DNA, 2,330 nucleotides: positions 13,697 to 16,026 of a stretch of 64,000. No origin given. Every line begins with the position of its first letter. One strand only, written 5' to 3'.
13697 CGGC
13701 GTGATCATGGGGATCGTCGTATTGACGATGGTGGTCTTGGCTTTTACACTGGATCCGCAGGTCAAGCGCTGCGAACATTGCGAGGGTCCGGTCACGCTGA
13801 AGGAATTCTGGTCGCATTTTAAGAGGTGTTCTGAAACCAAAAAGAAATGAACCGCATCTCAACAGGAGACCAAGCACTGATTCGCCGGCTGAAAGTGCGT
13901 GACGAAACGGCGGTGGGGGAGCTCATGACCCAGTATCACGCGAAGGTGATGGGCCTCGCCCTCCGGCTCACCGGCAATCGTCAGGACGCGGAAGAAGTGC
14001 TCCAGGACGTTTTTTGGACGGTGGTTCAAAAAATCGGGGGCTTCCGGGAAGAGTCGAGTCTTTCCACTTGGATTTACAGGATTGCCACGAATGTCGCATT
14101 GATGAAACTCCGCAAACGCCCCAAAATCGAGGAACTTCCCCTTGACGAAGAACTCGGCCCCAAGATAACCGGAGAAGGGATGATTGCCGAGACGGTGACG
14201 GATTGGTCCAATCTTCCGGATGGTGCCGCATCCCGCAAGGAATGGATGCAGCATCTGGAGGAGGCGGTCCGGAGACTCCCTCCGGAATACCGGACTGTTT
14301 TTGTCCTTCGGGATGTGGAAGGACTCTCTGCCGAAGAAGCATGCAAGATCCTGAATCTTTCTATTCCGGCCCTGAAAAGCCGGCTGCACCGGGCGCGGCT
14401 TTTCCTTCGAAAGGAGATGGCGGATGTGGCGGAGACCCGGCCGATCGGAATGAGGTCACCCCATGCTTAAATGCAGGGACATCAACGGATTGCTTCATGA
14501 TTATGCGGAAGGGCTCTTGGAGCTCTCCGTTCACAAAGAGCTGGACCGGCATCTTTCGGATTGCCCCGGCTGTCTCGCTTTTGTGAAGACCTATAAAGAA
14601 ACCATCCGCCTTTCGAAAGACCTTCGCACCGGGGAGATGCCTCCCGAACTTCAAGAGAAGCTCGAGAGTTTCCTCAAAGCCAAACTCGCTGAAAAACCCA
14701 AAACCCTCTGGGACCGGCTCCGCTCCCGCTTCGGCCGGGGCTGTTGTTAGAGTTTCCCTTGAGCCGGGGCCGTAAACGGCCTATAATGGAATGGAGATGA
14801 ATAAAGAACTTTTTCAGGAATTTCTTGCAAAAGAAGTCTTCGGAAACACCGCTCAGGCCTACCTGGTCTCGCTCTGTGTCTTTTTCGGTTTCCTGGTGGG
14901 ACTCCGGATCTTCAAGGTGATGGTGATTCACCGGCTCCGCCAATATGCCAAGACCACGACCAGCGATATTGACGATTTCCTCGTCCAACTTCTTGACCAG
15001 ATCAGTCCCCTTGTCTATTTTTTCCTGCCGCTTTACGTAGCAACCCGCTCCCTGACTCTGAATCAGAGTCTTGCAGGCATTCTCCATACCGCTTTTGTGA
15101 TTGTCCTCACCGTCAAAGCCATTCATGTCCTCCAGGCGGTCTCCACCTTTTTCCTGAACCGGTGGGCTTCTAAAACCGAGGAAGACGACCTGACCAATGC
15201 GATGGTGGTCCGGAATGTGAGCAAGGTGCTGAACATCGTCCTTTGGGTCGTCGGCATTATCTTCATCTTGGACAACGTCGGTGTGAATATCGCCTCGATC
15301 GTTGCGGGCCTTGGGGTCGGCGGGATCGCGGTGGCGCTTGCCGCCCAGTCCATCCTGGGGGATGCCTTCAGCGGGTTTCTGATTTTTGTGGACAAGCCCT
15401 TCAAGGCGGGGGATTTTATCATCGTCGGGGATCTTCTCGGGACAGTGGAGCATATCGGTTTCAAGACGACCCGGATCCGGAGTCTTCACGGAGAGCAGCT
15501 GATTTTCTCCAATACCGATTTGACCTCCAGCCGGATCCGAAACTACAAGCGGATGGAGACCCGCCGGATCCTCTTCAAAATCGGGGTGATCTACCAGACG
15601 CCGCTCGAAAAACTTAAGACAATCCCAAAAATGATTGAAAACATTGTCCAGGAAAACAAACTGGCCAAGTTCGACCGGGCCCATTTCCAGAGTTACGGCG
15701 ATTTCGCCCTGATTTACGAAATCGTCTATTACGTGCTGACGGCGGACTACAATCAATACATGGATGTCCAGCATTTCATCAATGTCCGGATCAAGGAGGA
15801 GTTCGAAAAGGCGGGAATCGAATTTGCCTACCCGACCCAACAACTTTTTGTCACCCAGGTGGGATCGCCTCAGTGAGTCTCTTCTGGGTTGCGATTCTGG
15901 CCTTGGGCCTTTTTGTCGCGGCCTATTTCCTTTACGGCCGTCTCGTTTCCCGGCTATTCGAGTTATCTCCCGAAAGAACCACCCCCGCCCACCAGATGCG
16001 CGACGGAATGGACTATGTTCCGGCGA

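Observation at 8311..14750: Bufferin-type RiPP operon with non-canonical content: YceI - DUF2282 precursor - fused DUF692/DUF2063 - otsA - otsB - DoxX - micro-ORF - ECF sigma/anti-sigma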

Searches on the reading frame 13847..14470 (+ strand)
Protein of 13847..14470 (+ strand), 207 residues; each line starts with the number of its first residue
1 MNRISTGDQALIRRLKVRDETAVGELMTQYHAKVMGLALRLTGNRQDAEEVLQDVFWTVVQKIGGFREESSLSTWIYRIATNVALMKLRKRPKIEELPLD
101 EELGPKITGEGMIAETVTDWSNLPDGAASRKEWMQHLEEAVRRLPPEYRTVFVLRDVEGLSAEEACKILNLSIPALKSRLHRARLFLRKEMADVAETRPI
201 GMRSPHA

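Call 3: search_protein_families(library=pfam, proteins=[window:13847-14470:+], max_evalue=0.01)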
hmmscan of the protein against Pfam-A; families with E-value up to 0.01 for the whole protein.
window:13847-14470:+ (207 aa): 6 families
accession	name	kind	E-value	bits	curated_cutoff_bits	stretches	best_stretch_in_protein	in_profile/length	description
PF08281.18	Sigma70_r4_2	-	7.4e-17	61.2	25.7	1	137-187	4-54/54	Sigma-70, region 4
PF04542.20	Sigma70_r2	-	5.7e-16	58.5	24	1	26-91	1-68/71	Sigma-70 region 2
PF04545.22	Sigma70_r4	-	1e-06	28.6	24.1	1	142-189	3-50/50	Sigma-70, region 4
PF07638.17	Sigma70_ECF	-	8e-05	23.1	21.1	1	129-192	118-184/185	ECF sigma factor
PF21545.3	T7SS_EccA1_N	-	0.00065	19.5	27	1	12-58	188-234/272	T7SS, ESX-1 secretion system protein EccA1, N-terminal domain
PF22233.2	PhyR_sigma-like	-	0.00089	19.5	27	1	142-173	2-33/50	Response regulator PhyR, sigma-like domain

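Call 35: search_protein_families(library=ncbifam, proteins=[window:13847-14470:+], max_evalue=0.01)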
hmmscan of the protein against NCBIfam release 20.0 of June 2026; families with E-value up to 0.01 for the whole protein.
window:13847-14470:+ (207 aa): 95 families (the best 25 are shown)
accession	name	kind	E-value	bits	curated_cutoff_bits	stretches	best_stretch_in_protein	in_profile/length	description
NF008888.0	PRK11922.1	equivalog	3.3e-41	141.4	204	1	5-193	14-198/231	RNA polymerase sigma factor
NF007223.0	PRK09641.1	equivalog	6.4e-36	123.9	209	1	10-193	7-186/187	RNA polymerase sigma factor SigW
TIGR02948.1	SigW_bacill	equivalog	1.2e-34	120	243.1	1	9-194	6-187/187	RNA polymerase sigma factor SigW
NF004113.0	PRK05602.1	equivalog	1.9e-32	112.6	208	1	6-196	30-206/211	RNA polymerase sigma factor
NF009166.1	PRK12513.1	equivalog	1.8e-30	106.1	206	1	5-195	6-190/193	RNA polymerase sigma factor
NF007229.0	PRK09647.1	equivalog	1.1e-28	100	265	1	23-197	46-208/220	RNA polymerase sigma factor SigE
NF006089.0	PRK08241.1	subfamily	1.7e-28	99.7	240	1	12-195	13-208/343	RNA polymerase subunit sigma-70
NF007225.0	PRK09643.1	equivalog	6.9e-28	97.7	190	1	7-197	13-188/204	RNA polymerase sigma factor SigM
TIGR02950.1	SigM_subfam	subfamily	1.1e-26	93.5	147.95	1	23-190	2-157/159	RNA polymerase sigma factor, SigM family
NF009171.0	PRK12518.1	equivalog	1.5e-26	93.4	208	1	4-189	10-182/191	RNA polymerase sigma factor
TIGR02939.1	RpoE_Sigma70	equivalog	3.6e-26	92.4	236.15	1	7-192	6-187/190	RNA polymerase sigma factor RpoE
TIGR02937.1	sigma70-ECF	superfamily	2.4e-25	89.1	42.9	1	22-191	2-165/165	sigma-70 family RNA polymerase sigma factor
NF058625.1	sigma_PG0214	equivalog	3.3e-25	88.8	130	1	27-194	10-164/170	GFO_1088 family ECF-type sigma factor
TIGR02985.1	Sig70_bacteroi1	subfamily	5.1e-24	85.3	126.4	1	24-191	4-162/162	RNA polymerase sigma-70 factor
NF007216.0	PRK09638.1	equivalog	8.7e-24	84.2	194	1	7-193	4-176/180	RNA polymerase sigma factor SigY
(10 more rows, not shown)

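Call 42: find_homologous_proteins(query=window:13847-14470:+, max_evalue=1e-20)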
Query window:13847-14470:+ (207 aa): 7055 proteins with E <= 1e-20 among 8000 candidates; the best 120 are listed.
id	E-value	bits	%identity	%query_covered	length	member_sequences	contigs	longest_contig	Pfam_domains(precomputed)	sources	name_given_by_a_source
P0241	8.9e-131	451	100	100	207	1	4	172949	PF04545.23,PF04542.21,PF08281.19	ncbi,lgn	-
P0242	2.3e-80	287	70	95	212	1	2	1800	PF21545.4,PF07638.18,PF04545.23,PF04542.21,PF08281.19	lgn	-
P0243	6.6e-79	282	64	100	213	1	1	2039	PF07638.18,PF22233.3,PF04545.23,PF04542.21,PF08281.19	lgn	-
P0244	1.2e-78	281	69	92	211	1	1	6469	PF07638.18,PF04545.23,PF04542.21,PF08281.19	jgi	-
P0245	2.7e-78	280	71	88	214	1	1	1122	PF04545.23,PF04542.21,PF08281.19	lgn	-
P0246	4.1e-78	279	68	93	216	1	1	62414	PF07638.18,PF04545.23,PF04542.21,PF08281.19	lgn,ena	-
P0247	4.9e-78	279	68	93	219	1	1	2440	PF04545.23,PF04542.21,PF08281.19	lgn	-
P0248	2.1e-77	277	66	96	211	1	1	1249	PF07638.18,PF04545.23,PF04542.21,PF08281.19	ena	-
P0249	4.5e-77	276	67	93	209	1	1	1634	PF04545.23,PF04542.21,PF08281.19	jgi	-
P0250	4.7e-77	276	68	92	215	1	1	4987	PF22233.3,PF04545.23,PF04542.21,PF08281.19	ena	-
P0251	5.6e-77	276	67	93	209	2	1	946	PF04545.23,PF04542.21,PF08281.19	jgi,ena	-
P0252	6.2e-77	276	66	92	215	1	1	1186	PF07638.18,PF04545.23,PF04542.21,PF08281.19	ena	-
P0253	7.5e-77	275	66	91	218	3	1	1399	PF04545.23,PF04542.21,PF08281.19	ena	-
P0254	1.0e-76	275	62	100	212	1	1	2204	PF07638.18,PF04545.23,PF04542.21,PF08281.19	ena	-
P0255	2.4e-76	274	66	93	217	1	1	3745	PF07638.18,PF04545.23,PF04542.21,PF08281.19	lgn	-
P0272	2.8e-75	270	65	96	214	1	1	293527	PF04542.21,PF08281.19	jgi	-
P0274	4.3e-75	270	67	93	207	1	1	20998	PF07638.18,PF04545.23,PF04542.21,PF08281.19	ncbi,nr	ncbi:MAG: sigma-70 family RNA polymerase sigma factor [Candidatus Omnitrophica bacterium]|nr:sigma-7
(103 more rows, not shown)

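Call 43: find_encoding_contigs(protein=P0246, flank=7000, max_places=1)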
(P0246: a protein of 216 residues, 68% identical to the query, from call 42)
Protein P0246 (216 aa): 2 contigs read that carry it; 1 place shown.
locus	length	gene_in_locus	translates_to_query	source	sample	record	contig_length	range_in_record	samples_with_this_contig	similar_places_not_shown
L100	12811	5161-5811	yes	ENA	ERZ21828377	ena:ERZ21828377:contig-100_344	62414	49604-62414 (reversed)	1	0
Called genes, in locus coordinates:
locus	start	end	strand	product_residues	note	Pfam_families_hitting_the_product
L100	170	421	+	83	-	PF14076:DUF4258 (weak)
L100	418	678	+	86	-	PF10049:DUF2283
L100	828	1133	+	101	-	PF07883:Cupin_2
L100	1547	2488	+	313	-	PF03320:FBPase_glpX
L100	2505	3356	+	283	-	PF01048:PNP_UDP_1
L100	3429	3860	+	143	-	PF00376:MerR, PF13411:MerR_1, PF09278:MerR-DNA-bind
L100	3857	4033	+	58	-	-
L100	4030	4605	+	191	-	PF02411:MerT, PF00403:HMA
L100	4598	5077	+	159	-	PF18423:zf_CopZ, PF04324:Fer2_BFD (faint)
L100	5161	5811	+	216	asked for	PF07638:Sigma70_ECF (faint), PF04542:Sigma70_r2, PF08281:Sigma70_r4_2, PF04545:Sigma70_r4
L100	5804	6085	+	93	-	PF13490:zf-HC2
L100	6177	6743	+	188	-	PF00578:AhpC-TSA, PF08534:Redoxin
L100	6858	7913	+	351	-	PF01728:FtsJ (weak), PF01135:PCMT (weak), PF01209:Ubie_methyltran, PF13489:Methyltransf_23, PF08241:Methyltransf_11, PF08242:Methyltransf_12, PF13649:Methyltransf_25, PF13847:Methyltransf_31, +2 more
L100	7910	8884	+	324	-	PF04055:Radical_SAM, PF12345:DUF3641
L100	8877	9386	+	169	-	PF04116:FA_hydroxylase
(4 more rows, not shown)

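Call 44: find_encoding_contigs(protein=P0272, flank=7000, max_places=1)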
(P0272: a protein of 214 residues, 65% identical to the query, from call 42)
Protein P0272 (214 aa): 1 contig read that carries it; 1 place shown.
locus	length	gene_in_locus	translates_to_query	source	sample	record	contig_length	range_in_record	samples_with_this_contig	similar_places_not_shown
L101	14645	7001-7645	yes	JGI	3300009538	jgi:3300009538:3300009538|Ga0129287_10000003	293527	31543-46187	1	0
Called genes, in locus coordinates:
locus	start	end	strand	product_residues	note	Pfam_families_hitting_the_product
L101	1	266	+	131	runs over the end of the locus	PF00535:Glycos_transf_2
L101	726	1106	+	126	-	PF03203:MerC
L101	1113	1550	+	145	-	PF00376:MerR, PF13411:MerR_1, PF09278:MerR-DNA-bind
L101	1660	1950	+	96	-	-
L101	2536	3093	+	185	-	-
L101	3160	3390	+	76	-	-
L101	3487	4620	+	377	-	PF03190:Thioredox_DsbH, PF13098:Thioredoxin_2, PF13899:Thioredoxin_7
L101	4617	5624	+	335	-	-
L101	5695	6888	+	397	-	PF02683:DsbD_TM, PF13386:DsbD_2 (weak), PF03190:Thioredox_DsbH (weak), PF00085:Thioredoxin, PF13098:Thioredoxin_2, PF13899:Thioredoxin_7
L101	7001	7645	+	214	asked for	PF04542:Sigma70_r2, PF08281:Sigma70_r4_2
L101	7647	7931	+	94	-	PF13490:zf-HC2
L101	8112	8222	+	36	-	-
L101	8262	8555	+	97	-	PF00381:PTS-HPr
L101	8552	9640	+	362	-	PF00365:PFK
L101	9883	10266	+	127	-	-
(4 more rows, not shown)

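Call 45: find_encoding_contigs(protein=P0274, flank=7000, max_places=1)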
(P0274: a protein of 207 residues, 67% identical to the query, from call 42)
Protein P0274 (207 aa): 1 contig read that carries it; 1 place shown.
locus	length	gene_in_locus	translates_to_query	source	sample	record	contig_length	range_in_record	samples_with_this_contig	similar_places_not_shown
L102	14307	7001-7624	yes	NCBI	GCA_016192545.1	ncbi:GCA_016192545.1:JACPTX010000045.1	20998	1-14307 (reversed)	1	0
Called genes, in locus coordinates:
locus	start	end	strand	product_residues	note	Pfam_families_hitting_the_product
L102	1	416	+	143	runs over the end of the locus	PF00376:MerR, PF13411:MerR_1, PF09278:MerR-DNA-bind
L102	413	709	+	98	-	PF02411:MerT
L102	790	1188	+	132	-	PF18423:zf_CopZ, PF04324:Fer2_BFD (weak)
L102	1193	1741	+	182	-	-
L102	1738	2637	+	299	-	-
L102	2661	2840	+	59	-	-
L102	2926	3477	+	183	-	PF00578:AhpC-TSA, PF08534:Redoxin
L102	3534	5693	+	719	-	PF03190:Thioredox_DsbH, PF13098:Thioredoxin_2 (weak), PF13899:Thioredoxin_7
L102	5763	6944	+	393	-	PF02683:DsbD_TM, PF13386:DsbD_2 (weak), PF03190:Thioredox_DsbH, PF13899:Thioredoxin_7, PF00085:Thioredoxin, PF13098:Thioredoxin_2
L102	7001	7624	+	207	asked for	PF07638:Sigma70_ECF (faint), PF04542:Sigma70_r2, PF04545:Sigma70_r4 (faint), PF08281:Sigma70_r4_2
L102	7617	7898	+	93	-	PF13490:zf-HC2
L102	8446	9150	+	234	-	PF09335:VTT_dom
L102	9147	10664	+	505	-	PF01134:GIDA (faint), PF07992:Pyr_redox_2, PF00070:Pyr_redox, PF02852:Pyr_redox_dim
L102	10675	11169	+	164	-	PF02635:DsrE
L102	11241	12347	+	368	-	PF01384:PHO4, PF09339:HTH_IclR (faint)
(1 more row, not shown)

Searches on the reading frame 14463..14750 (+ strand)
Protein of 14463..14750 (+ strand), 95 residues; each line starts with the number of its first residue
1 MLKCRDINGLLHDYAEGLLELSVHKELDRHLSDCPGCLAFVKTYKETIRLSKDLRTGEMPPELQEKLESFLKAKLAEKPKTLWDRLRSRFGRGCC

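Call 3: search_protein_families(library=pfam, proteins=[window:14463-14750:+], max_evalue=0.01)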
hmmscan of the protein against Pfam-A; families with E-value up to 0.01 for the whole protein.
window:14463-14750:+ (95 aa): 1 family
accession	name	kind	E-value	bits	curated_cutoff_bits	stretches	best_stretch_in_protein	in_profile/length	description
PF13490.11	zf-HC2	-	3.3e-06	27.5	22.2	1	4-37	1-34/35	Putative zinc-finger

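Call 35: search_protein_families(library=ncbifam, proteins=[window:14463-14750:+], max_evalue=0.01)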
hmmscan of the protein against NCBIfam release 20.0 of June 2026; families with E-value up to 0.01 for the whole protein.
window:14463-14750:+ (95 aa): 4 families
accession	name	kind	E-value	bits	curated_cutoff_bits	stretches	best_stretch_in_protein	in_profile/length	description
NF052375.1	antisigma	equivalog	3.6e-07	30.4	100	1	10-81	1-72/217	anti-sigma factor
NF052368.1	antisigmaE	subfamily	1.4e-06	28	50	1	1-42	1-42/48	anti-sigma factor family protein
NF010501.0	PRK13920.1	subfamily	0.00011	21.9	225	1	5-80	2-78/213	putative anti-sigmaE protein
TIGR03988.1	antisig_RsrA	equivalog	0.00038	20.5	62.5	1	3-72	1-71/77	mycothiol system anti-sigma-R factor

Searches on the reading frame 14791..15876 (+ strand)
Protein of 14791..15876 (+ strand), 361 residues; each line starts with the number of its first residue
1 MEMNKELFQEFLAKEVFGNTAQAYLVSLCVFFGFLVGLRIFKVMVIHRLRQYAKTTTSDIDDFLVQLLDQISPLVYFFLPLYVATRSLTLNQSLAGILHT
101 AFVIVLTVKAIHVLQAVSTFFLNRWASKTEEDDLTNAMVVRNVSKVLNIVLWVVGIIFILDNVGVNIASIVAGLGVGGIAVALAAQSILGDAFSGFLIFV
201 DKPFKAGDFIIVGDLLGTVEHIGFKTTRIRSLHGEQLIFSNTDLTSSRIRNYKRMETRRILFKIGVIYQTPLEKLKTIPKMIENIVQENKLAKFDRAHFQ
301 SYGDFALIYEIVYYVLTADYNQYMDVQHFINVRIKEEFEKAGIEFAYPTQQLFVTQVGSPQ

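Call 3: search_protein_families(library=pfam, proteins=[window:14791-15876:+], max_evalue=0.01)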
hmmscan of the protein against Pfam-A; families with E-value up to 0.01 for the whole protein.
window:14791-15876:+ (361 aa): 3 families
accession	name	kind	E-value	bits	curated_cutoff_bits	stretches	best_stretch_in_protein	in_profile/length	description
PF00924.24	MS_channel_2nd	-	1.2e-17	64.2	20.2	1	188-254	2-68/68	Mechanosensitive ion channel, beta-domain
PF21082.3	MS_channel_3rd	-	3.7e-14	53.3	21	1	261-345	2-88/88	Mechanosensitive ion channel MscS, C-terminal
PF21088.3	MS_channel_1st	-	1.6e-10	41.2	23.1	1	145-186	1-42/42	Mechanosensitive ion channel, transmembrane helices 2/3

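Call 35: search_protein_families(library=ncbifam, proteins=[window:14791-15876:+], max_evalue=0.01)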
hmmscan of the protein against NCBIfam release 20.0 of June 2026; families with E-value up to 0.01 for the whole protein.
window:14791-15876:+ (361 aa): 6 families
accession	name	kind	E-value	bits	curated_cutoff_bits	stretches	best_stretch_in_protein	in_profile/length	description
NF047602.1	MscsSHelicob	equivalog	8.3e-30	104.1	400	1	104-349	10-253/260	small-conductance mechanosensitive channel MscS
NF007662.0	PRK10334.1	subfamily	2.5e-26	92.6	321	1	97-356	32-279/286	small-conductance mechanosensitive channel MscS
NF047601.1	MscSThanab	equivalog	5.6e-24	85.1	500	1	117-356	42-278/280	small-conductance mechanosensitive channel MscS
NF008438.0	PRK11281.1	equivalog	1.4e-15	56.2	991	1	144-353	879-1087/1113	mechanosensitive channel MscK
NF008542.0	PRK11465.1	equivalog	1.4e-11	43.4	596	1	121-245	488-615/741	mechanosensitive channel protein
NF008180.0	PRK10929.1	equivalog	2.2e-08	32.4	809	1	143-357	875-1088/1109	miniconductance mechanosensitive channel MscM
